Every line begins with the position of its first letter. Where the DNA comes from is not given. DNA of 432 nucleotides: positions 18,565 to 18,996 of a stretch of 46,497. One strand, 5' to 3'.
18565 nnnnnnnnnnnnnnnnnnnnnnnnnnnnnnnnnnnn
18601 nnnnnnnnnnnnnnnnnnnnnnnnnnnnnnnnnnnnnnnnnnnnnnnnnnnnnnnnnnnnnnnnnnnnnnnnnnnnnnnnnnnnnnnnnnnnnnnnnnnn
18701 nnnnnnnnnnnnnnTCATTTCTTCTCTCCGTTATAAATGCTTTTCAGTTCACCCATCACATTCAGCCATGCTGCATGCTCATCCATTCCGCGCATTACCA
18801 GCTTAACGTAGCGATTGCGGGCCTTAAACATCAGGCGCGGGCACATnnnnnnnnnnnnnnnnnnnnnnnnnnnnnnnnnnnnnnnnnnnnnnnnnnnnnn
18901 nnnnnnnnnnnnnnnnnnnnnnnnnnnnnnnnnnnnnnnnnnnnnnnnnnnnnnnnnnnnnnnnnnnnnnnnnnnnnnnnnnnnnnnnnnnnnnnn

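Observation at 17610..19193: Leftward four-gene accessory island inside the head gene block: secreted 96-aa protein, 43-aa peptide, 328-aa Cys/Trp-rich protein, 40-aa zinc-ribbon peptide, all TAATG/ATGA-coupled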

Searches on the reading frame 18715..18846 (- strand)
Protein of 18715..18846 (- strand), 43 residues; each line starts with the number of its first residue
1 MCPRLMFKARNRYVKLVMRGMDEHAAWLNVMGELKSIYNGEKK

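Call 4: search_protein_families(library=pfam, proteins=[window:18715-18846:-], max_evalue=0.1)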
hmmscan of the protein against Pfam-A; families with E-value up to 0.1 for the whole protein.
window:18715-18846:- (43 aa): 1 family
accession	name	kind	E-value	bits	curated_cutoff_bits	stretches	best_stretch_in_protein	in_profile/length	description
PF01450.25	KARI_C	-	0.023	15.5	29.1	1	2-39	17-54/144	Ketol-acid reductoisomerase, C-terminal domain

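Call 5: search_protein_families(library=phrogs, proteins=[window:18715-18846:-], max_evalue=0.01)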
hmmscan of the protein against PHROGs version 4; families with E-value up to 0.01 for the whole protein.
window:18715-18846:- (43 aa): 0 families

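Call 11: search_protein_families(library=padloc, proteins=[window:18715-18846:-], max_evalue=1)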
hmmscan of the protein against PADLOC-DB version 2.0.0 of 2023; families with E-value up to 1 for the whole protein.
window:18715-18846:- (43 aa): 0 families

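Call 12: search_protein_families(library=ncbifam, proteins=[window:18715-18846:-], max_evalue=1)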
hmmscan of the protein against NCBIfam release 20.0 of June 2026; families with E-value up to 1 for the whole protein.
window:18715-18846:- (43 aa): 0 families

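Call 49: search_dna_similar(query=window:18715-18846:-, collection=phages, mode=protein, max_rows=40, rows=spread, max_evalue=1)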
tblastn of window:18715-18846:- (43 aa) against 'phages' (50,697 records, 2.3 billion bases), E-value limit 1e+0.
Records with a match: 52; places in all: 52; records where one place covers at least 80% of the query: 52.
Best place of each record, by identity: >=99% 16; 95-99% 24; 90-95% 4; 80-90% 7; 60-80% 1.
By first word of the organism name: Klebsiella 46; Flyfo 2; Aeromonas 2; Vibrio 2.
By host as written in the record: Klebsiella pneumoniae 27; Klebsiella pneumoniae DA591 4; Klebsiella sp. 2; Klebsiella pneumoniae KP-08 2; Pteropus tonganus 2; Aeromonas sp. IS4 2; Vibrio sp. YD38 2; Klebsiella pneumoniae 1119 2; and 8 more.
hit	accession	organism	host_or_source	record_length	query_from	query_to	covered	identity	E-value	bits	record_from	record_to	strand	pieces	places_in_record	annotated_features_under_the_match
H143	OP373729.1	Klebsiella phage vB_Kpn_ZCKp20p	Klebsiella pneumoniae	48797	1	43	100%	100.0%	3e-22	91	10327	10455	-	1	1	hypothetical protein (x3)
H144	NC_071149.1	Klebsiella phage vB_Kpn_ZCKp20p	Klebsiella pneumoniae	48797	1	43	100%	100.0%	3e-22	91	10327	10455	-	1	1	hypothetical protein (x3)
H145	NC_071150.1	Klebsiella phage ZCKP8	Klebsiella sp.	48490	1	43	100%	100.0%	3e-22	91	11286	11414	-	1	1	hypothetical protein (x3)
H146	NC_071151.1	Klebsiella phage vB_Kpn_ZC2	Klebsiella pneumoniae KP-08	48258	1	43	100%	100.0%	3e-22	91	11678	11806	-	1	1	hypothetical protein (x2)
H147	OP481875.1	Klebsiella phage vB_Kpn_ZC2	Klebsiella pneumoniae KP-08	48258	1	43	100%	100.0%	3e-22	91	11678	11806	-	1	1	hypothetical protein (x2)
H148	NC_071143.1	Flyfo siphovirus Tbat1_6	Pteropus tonganus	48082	1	43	100%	100.0%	3e-22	91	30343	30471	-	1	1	hypothetical protein (x3)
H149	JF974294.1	Aeromonas phage pIS4-A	Aeromonas sp. IS4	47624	1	43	100%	100.0%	3e-22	91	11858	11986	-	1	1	hypothetical protein (x2)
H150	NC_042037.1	Aeromonas phage pIS4-A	Aeromonas sp. IS4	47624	1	43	100%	100.0%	3e-22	91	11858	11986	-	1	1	hypothetical protein (x2)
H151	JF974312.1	Vibrio phage pYD38-A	Vibrio sp. YD38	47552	1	43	100%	100.0%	3e-22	91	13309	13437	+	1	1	hypothetical protein (x2)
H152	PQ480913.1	Klebsiella phage KlebP_265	Klebsiella pneumoniae CEMTC 5232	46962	1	43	100%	100.0%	3e-22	91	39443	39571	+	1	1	hypothetical protein (x3)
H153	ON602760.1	Klebsiella phage VLCpiS13d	Klebsiella pneumoniae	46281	1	43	100%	100.0%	3e-22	91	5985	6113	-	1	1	hypothetical protein (x3)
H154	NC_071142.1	Klebsiella phage VLCpiS13d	Klebsiella pneumoniae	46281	1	43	100%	100.0%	3e-22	91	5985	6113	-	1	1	hypothetical protein (x3)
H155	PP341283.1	Klebsiella phage vB_Kpn_F14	Klebsiella pneumoniae Kpn5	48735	1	43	100%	97.7%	8e-22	91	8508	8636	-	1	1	hypothetical protein (x3)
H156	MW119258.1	Klebsiella phage vB_KpnS_MK54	Klebsiella pneumoniae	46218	1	43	100%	97.7%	2e-21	89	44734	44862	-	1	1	hypothetical protein (x2) | PHD finger protein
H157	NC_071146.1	Klebsiella phage vB_KpnS_MK54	Klebsiella pneumoniae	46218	1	43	100%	97.7%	2e-21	89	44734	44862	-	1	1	hypothetical protein (x2) | PHD finger protein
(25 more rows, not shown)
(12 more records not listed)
